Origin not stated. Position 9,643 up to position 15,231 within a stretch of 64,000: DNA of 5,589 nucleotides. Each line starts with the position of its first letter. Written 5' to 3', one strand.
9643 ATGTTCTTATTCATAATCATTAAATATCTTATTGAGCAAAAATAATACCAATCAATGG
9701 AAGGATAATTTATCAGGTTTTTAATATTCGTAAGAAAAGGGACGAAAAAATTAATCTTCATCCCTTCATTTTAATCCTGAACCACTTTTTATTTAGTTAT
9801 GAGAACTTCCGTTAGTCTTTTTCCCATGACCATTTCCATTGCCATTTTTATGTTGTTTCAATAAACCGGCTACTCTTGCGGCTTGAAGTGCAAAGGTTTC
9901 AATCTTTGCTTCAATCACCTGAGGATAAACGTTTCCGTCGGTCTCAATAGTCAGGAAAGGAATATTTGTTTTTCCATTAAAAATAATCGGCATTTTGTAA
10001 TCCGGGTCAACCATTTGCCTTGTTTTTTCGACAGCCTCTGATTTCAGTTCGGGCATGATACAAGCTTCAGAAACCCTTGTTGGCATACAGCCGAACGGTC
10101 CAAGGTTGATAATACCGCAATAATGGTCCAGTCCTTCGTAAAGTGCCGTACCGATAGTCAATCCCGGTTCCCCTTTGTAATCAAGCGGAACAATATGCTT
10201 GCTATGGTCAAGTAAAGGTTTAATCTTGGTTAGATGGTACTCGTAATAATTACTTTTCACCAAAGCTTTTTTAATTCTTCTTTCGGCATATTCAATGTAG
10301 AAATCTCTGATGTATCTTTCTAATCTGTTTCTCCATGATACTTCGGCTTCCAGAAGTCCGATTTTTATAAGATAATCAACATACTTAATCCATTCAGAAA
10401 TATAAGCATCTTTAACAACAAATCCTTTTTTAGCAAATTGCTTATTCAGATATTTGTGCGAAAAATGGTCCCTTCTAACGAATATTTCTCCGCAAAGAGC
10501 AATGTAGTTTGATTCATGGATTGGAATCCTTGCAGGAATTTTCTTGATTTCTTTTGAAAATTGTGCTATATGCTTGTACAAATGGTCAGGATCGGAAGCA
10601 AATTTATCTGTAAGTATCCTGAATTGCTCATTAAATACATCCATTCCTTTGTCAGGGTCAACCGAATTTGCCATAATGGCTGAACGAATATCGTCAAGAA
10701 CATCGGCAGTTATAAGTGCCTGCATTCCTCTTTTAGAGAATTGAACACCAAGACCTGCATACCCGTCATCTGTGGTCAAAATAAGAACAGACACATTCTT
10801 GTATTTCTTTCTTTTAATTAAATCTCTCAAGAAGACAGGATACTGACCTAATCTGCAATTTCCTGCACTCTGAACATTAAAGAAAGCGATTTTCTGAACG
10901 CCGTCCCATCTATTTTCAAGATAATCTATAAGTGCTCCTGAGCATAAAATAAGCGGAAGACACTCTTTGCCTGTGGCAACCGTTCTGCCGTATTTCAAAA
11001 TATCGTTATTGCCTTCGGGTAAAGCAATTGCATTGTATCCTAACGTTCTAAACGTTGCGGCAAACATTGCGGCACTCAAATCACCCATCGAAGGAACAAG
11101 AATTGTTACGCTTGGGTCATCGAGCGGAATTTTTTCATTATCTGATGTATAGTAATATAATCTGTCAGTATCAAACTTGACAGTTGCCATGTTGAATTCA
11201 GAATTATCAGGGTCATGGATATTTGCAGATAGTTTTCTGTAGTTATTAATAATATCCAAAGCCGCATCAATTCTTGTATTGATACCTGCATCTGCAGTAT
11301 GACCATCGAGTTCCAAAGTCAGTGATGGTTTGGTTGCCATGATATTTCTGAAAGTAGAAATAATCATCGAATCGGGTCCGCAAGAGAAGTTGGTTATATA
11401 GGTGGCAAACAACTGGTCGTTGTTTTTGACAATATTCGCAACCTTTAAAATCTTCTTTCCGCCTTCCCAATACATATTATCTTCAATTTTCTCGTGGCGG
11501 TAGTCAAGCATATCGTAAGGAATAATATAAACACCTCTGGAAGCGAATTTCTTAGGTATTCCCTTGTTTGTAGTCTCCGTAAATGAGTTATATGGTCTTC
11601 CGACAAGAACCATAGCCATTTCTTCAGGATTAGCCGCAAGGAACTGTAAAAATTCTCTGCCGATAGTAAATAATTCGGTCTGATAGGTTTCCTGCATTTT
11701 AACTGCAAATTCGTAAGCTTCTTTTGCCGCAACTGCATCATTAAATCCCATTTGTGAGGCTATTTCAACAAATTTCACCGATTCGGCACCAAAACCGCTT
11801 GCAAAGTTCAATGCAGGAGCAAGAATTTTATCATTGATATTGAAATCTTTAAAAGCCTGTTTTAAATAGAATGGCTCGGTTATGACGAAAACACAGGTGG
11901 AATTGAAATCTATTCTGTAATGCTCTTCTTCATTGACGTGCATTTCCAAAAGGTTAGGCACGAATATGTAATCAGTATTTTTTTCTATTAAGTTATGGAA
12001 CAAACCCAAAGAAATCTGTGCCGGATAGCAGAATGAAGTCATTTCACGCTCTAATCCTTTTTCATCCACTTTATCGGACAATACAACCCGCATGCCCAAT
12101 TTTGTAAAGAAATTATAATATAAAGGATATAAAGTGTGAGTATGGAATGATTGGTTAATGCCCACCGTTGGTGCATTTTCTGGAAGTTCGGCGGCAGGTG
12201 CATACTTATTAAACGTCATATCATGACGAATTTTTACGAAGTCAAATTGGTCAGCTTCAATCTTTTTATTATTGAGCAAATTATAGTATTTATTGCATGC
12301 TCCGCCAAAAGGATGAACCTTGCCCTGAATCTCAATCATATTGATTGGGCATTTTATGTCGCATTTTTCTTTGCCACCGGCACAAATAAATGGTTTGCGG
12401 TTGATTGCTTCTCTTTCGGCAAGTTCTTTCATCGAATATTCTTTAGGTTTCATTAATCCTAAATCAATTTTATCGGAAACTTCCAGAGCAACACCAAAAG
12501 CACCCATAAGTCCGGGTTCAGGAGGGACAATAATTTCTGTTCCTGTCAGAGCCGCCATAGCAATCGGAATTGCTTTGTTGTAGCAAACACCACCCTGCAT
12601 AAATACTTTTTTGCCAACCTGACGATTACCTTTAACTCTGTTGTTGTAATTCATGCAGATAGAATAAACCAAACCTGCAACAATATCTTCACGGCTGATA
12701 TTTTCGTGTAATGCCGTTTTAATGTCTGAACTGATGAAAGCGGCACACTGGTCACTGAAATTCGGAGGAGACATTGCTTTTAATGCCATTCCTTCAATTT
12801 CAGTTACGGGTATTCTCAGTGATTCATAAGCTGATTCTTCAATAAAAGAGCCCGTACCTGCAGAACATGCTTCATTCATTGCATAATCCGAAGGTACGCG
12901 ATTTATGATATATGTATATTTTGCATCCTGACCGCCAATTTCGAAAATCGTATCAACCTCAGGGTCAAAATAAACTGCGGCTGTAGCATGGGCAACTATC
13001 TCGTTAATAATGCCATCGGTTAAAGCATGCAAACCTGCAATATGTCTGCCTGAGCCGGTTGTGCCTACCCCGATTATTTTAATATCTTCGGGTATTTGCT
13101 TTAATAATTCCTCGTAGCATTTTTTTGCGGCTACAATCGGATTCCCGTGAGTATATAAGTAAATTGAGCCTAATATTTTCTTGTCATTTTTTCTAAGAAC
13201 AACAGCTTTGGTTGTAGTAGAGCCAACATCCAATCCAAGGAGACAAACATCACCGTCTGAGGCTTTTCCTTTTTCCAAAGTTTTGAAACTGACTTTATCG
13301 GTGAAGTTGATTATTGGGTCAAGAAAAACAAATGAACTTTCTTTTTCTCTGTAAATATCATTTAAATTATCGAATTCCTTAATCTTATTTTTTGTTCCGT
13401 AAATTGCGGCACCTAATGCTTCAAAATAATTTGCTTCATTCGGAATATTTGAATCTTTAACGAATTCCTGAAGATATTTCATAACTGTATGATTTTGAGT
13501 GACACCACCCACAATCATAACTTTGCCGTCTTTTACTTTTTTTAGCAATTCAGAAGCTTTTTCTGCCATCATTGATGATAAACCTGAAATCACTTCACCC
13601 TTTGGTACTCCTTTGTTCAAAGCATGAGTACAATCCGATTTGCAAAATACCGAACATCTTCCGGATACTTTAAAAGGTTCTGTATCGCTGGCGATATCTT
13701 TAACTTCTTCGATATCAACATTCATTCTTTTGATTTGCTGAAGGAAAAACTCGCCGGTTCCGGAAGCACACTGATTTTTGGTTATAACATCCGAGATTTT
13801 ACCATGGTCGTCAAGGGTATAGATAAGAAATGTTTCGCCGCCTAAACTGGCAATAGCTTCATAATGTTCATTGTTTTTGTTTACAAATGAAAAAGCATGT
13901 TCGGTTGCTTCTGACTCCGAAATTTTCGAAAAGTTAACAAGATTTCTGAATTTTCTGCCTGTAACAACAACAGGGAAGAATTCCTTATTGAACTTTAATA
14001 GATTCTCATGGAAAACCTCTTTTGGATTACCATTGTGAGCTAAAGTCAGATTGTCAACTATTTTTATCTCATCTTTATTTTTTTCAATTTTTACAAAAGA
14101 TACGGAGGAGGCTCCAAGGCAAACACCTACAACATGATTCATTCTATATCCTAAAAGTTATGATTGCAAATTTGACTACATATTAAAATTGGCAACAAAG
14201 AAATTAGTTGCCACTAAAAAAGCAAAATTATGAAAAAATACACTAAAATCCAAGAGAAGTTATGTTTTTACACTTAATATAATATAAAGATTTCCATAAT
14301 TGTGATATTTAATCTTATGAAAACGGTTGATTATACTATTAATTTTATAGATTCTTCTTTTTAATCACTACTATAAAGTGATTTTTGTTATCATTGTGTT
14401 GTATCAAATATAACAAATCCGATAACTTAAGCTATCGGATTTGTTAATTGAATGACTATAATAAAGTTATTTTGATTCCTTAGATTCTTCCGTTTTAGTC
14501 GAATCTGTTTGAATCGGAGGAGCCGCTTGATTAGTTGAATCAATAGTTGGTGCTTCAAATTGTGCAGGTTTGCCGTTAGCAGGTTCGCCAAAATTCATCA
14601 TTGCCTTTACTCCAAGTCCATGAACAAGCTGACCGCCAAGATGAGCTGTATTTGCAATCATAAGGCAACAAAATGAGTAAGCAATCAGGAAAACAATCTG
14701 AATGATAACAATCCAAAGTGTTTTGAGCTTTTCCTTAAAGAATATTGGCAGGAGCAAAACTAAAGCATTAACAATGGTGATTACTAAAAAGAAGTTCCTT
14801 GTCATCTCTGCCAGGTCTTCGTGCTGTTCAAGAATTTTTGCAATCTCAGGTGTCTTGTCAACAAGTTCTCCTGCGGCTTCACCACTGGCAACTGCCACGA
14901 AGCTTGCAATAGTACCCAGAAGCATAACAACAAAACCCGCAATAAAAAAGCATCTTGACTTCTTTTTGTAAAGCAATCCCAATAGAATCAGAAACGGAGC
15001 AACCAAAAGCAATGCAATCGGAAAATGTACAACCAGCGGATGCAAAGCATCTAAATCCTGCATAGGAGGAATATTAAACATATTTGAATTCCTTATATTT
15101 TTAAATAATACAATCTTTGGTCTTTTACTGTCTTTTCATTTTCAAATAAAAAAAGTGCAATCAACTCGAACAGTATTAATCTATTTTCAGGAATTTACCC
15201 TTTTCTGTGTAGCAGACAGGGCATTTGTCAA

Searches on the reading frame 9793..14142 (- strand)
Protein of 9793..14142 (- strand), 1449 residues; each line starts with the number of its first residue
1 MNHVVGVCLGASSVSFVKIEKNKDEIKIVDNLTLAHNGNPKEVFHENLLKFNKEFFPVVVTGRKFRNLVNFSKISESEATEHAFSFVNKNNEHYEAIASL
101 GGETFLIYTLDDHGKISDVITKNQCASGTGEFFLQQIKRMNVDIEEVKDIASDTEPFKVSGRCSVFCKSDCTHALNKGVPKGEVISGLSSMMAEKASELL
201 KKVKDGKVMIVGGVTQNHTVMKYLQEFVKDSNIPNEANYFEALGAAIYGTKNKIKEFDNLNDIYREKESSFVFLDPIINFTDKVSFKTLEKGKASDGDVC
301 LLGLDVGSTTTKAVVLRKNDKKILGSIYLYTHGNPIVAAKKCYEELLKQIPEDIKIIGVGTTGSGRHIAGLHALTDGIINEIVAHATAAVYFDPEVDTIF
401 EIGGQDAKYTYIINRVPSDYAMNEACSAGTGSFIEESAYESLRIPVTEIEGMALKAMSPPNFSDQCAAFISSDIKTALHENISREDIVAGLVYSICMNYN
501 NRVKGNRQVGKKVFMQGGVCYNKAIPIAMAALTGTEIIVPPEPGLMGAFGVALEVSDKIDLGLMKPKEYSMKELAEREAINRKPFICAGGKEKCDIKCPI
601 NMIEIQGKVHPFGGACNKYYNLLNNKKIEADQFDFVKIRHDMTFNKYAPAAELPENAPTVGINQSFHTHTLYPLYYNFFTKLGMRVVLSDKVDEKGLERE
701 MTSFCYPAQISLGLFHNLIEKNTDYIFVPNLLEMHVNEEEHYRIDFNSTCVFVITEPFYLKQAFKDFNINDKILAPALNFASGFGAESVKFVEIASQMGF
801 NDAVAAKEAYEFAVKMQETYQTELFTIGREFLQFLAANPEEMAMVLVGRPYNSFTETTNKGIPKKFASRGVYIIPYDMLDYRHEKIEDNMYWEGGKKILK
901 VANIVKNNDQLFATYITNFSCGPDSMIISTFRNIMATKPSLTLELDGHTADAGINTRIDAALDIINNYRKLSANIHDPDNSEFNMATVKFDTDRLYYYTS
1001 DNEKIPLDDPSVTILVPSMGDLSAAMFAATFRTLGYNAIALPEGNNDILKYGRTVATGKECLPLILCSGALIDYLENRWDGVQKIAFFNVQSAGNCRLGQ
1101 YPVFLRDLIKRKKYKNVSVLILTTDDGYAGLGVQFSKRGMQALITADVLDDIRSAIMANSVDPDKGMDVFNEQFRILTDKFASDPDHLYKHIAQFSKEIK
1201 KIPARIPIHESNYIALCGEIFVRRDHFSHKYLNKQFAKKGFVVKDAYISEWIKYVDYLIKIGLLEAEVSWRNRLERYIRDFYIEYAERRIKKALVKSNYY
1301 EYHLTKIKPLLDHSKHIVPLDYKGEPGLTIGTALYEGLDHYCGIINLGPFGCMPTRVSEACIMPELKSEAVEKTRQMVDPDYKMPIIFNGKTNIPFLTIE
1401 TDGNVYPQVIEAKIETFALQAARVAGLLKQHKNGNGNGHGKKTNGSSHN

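Call 19: search_protein_families(library=ncbifam, proteins=[window:9793-14142:-], max_evalue=0.001)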
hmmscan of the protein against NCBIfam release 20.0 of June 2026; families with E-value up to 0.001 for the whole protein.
window:9793-14142:- (1449 aa): 5 families
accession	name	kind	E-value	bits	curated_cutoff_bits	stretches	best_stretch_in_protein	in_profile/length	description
TIGR00241.1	CoA_E_activ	domain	2.2e-68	230.5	125.4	2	302-553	3-247/248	acyl-CoA dehydratase activase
TIGR03286.1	methan_mark_15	hypoth_equivalog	6.6e-40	137.3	455.75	2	301-556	146-402/404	methanogenesis marker 15 protein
TIGR02261.1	benz_CoA_red_D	equivalog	1.3e-30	106.5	312.85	2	79-249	84-262/262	benzoyl-CoA reductase subunit D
TIGR03192.1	benz_CoA_bzdQ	equivalog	1.8e-29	103.1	380.2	2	58-250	91-287/293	benzoyl-CoA reductase, bzd-type, subunit Q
TIGR02259.1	benz_CoA_red_A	equivalog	2.9e-27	95.5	578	2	362-524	236-396/432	benzoyl-CoA reductase subunit A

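Call 20: search_protein_families(library=pfam, proteins=[window:9793-14142:-], max_evalue=0.001)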
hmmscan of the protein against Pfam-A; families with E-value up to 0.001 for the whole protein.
window:9793-14142:- (1449 aa): 3 families
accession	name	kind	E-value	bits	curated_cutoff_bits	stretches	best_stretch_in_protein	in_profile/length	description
PF01869.26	BcrAD_BadFG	-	5.9e-60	203.5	31.5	2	302-553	1-269/271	BadF/BadG/BcrA/BcrD ATPase family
PF09989.15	DUF2229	-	1.6e-46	159.2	29.4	1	659-879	1-218/218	CoA enzyme activase uncharacterised domain (DUF2229)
PF02782.22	FGGY_C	-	7.5e-05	23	27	0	460-553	101-192/198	FGGY family of carbohydrate kinases, C-terminal domain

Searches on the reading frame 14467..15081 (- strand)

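Call 20: search_protein_families(library=pfam, proteins=[window:14467-15081:-], max_evalue=0.001)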
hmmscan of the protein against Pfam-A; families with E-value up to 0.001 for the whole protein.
window:14467-15081:- (204 aa): 1 family
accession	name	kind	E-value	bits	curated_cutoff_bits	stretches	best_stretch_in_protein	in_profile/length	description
PF09990.14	DUF2231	-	4.8e-11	43.3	26.4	1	12-159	3-136/139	Predicted membrane protein (DUF2231)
